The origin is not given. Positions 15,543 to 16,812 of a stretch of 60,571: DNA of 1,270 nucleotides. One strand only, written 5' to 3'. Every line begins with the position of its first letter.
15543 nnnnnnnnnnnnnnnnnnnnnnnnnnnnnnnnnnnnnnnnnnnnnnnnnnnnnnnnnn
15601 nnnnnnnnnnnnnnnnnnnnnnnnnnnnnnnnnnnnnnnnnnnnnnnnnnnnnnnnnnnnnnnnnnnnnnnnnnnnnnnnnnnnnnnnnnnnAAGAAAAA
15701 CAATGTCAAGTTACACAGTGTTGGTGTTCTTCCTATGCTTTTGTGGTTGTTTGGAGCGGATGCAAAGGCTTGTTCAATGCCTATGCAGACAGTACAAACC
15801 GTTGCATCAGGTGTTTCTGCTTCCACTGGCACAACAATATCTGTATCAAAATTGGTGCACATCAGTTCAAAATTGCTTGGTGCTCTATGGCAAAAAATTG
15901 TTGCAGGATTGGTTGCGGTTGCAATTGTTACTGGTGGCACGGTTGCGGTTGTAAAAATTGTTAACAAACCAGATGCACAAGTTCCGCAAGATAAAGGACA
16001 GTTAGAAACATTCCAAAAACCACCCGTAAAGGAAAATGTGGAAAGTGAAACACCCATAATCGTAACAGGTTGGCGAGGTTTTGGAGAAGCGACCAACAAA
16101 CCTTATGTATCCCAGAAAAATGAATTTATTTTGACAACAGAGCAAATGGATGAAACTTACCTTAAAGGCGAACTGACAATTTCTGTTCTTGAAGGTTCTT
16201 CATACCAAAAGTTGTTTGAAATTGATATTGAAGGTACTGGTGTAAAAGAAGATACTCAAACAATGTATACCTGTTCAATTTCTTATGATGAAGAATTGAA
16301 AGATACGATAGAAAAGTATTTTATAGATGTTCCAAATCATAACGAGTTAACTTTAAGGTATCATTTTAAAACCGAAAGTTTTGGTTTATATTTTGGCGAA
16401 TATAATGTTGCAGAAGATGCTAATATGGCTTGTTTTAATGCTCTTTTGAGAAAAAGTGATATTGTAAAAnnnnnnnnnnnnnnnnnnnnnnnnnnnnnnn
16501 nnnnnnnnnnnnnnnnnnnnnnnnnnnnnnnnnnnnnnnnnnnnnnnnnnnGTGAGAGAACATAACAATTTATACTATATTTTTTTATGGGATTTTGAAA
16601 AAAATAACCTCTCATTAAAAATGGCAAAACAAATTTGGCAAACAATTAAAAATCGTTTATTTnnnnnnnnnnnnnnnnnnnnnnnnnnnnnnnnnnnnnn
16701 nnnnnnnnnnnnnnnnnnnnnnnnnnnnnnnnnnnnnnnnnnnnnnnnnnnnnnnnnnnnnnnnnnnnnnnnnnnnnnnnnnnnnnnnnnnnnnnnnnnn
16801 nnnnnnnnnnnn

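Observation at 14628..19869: IME cargo: XRE-controlled operon of a membrane-tethered sigma factor, a DUF4428-type zinc-ribbon protein, a polytopic membrane protein and a YD-repeat lipoprotein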

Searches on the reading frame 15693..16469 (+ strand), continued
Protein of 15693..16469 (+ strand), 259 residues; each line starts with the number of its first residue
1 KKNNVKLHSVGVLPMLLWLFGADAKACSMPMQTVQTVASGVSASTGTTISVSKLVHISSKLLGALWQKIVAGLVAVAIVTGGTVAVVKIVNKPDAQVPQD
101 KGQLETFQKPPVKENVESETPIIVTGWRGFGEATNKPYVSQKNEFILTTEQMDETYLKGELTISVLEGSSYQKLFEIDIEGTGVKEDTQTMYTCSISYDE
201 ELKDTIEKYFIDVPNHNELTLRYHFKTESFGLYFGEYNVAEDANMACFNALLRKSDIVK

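Call 67: predict_structure(alignment_id=A1)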
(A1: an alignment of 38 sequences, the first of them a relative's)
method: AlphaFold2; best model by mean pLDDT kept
length: 447 residues; sequences in the alignment: 38
mean_pLDDT: 55.9   pTM: 0.36
mean pLDDT of the five models: 55.9, 50.0, 48.6, 45.6, 43.1
residues with pLDDT >= 90: 0; 70-90: 129; 50-70: 137; < 50: 181
segments of 3 or more residues with pLDDT < 50: 92-115, 196-202, 204-309, 323-328, 369-403
pLDDT, mean of each block of 10 residues (from residue 1): 77 86 82 72 76 78 66 68 70 46 37 49 64 68 64 61 73 70 69 54 45 33 38 31 29 28 21 21 23 27 39 78 48 80 73 67 57 38 46 47 57 74 57 61 78
secondary structure, 60 per line:
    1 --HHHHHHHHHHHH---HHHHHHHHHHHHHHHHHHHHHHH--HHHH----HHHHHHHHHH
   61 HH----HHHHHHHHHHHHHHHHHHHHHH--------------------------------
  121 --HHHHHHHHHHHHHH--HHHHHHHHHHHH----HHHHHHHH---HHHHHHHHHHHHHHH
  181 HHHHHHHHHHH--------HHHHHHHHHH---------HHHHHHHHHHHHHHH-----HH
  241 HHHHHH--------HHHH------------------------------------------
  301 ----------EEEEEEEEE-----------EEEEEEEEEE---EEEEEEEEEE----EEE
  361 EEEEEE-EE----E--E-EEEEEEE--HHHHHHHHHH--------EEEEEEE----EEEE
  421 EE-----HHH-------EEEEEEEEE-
elements in order: H3-14 H18-40 H43-46 H51-62 H67-88 H123-136 H139-150 H155-162 H166-191 H200-209 H219-233 H239-246 H255-258 E311-319 E331-340 E344-353 E358-366 E379-385 H388-397 E406-412 E417-422 E438-446

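Call 88: find_related_loci(query=A1, collection=viral_contigs, flank=6000)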
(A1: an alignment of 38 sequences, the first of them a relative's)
Query A1 (447 aa) in viral_contigs; peptide patterns used: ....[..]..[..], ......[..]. (x = any residue, [..] = any of these).
30 stretches matched a pattern; 1 encode a relative of the query (tblastn E <= 1e-3); 1 distinct loci.
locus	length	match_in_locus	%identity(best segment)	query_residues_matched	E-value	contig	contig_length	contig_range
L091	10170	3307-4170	52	1-270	6e-85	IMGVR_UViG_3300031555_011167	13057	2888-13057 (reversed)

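Call 93: list_cluster_members(proteins=[P0022, P0046, P0055, P0017, P0008, P0002])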
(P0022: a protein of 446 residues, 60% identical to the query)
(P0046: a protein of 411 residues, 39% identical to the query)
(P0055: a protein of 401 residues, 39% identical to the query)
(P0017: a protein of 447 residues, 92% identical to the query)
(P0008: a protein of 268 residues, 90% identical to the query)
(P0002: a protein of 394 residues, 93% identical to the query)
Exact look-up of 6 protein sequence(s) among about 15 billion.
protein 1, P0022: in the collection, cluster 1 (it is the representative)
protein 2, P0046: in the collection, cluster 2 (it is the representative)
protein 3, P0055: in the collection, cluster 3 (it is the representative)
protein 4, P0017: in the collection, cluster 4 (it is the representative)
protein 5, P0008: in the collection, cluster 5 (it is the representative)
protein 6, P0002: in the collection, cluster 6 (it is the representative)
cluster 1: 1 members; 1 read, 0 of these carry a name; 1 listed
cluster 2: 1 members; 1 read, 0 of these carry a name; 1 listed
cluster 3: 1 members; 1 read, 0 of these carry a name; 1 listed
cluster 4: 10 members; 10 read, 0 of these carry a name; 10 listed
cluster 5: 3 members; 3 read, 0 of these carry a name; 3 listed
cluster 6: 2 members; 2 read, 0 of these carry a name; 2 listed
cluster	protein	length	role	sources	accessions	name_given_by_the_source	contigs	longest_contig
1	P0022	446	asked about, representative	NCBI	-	-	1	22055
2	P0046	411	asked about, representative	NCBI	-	-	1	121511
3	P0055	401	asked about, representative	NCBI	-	-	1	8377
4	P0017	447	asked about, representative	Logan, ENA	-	-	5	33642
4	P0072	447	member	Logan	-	-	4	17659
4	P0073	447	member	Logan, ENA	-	-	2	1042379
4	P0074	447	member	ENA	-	-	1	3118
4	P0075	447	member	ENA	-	-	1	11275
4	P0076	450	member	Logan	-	-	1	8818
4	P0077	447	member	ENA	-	-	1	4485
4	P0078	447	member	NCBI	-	-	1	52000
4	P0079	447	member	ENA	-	-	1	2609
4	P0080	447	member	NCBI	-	-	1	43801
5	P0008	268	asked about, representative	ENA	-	-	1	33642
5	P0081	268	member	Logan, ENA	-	-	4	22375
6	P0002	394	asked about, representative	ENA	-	-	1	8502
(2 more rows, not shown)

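Call 96: fold_search(model_id=the predicted structure, library=pdb)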
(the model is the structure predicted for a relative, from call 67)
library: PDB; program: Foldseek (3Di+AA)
matches with E <= 10: 817; with E <= 0.001: 25
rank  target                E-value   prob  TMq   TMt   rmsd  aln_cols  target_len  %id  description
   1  8z6g_B                1.9e-06  1.00  0.16  0.39  17.0       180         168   23  the AlgU-MucAcyto complex structure in Pseudomonas aeruginosa (released 2024-05-08)
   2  1or7_B                4.0e-06  1.00  0.16  0.41  16.4       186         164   24  Crystal Structure of Escherichia coli sigmaE with the Cytoplasmic Domain of its Anti-sigma RseA (released 2003-04-15)
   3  1or7_A                6.6e-06  1.00  0.17  0.38  18.9       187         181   26  Crystal Structure of Escherichia coli sigmaE with the Cytoplasmic Domain of its Anti-sigma RseA (released 2003-04-15)
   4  6dv9_F                7.4e-06  1.00  0.14  0.35  24.7       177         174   26  Crystal structure of Mycobacterium tuberculosis transcription initiation complex(ECF sigma factor L) containing 5nt RN (released 2019-02-20)
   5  9m9e_F                9.1e-06  1.00  0.14  0.31  22.4       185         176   23  Structural Basis of Pausing During Transcription Initiation in Mycobacterium tuberculosis (released 2026-01-14)
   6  6jbq_F                1.1e-05  1.00  0.16  0.35  24.9       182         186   27  CryoEM structure of Escherichia coli sigmaE transcription initiation complex containing 5nt of RNA (released 2019-05-29)
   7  8z6g_D                1.9e-05  1.00  0.16  0.39  16.8       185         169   22  the AlgU-MucAcyto complex structure in Pseudomonas aeruginosa (released 2024-05-08)
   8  5wuq_B                2.3e-05  1.00  0.17  0.39  15.3       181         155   20  Crystal structure of SigW in complex with its anti-sigma RsiW, a zinc binding form (released 2017-03-29)
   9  6in7_B                2.4e-05  1.00  0.17  0.40  18.0       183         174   22  Crystal structure of AlgU in complex with MucA(cyto) (released 2019-07-24)
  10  5wur_A                3.5e-05  1.00  0.17  0.38  15.4       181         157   20  Crystal structure of SigW in complex with its anti-sigma RsiW, an oxdized form (released 2017-03-29)
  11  5wuq_A                3.8e-05  1.00  0.17  0.37  15.1       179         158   21  Crystal structure of SigW in complex with its anti-sigma RsiW, a zinc binding form (released 2017-03-29)
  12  9m98_F                6.4e-05  1.00  0.13  0.34  25.7       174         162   23  Structural Basis of Pausing During Transcription Initiation in Mycobacterium tuberculosis (released 2026-01-14)
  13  9n9q_C                9.2e-05  1.00  0.14  0.23  25.1       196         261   20  Cryo-EM structure of the RNA-guided transcription complex (released 2025-12-24)
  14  9m9d_F                9.7e-05  1.00  0.14  0.34  24.9       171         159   24  Structural Basis of Pausing During Transcription Initiation in Mycobacterium tuberculosis (released 2026-01-14)
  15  6jcx_F                1.2e-04  1.00  0.14  0.31  25.5       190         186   20  Mycobacterium tuberculosis transcription initiation complex with ECF sigma factor sigma H and 6nt RNA (released 2019-05-29)
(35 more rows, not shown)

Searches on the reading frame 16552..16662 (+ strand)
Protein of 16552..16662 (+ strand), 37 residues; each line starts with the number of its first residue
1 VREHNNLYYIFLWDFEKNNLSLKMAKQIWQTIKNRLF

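Call 85: search_protein_families(library=pfam, proteins=[window:16552-16662:+], max_evalue=1)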
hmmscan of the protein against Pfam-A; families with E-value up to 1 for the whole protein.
seq(37 aa): 1 family
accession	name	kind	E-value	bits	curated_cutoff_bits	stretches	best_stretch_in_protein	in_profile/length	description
PF15018.11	InaF-motif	-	0.18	12.3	21.8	1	7-14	25-32/35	TRP-interacting helix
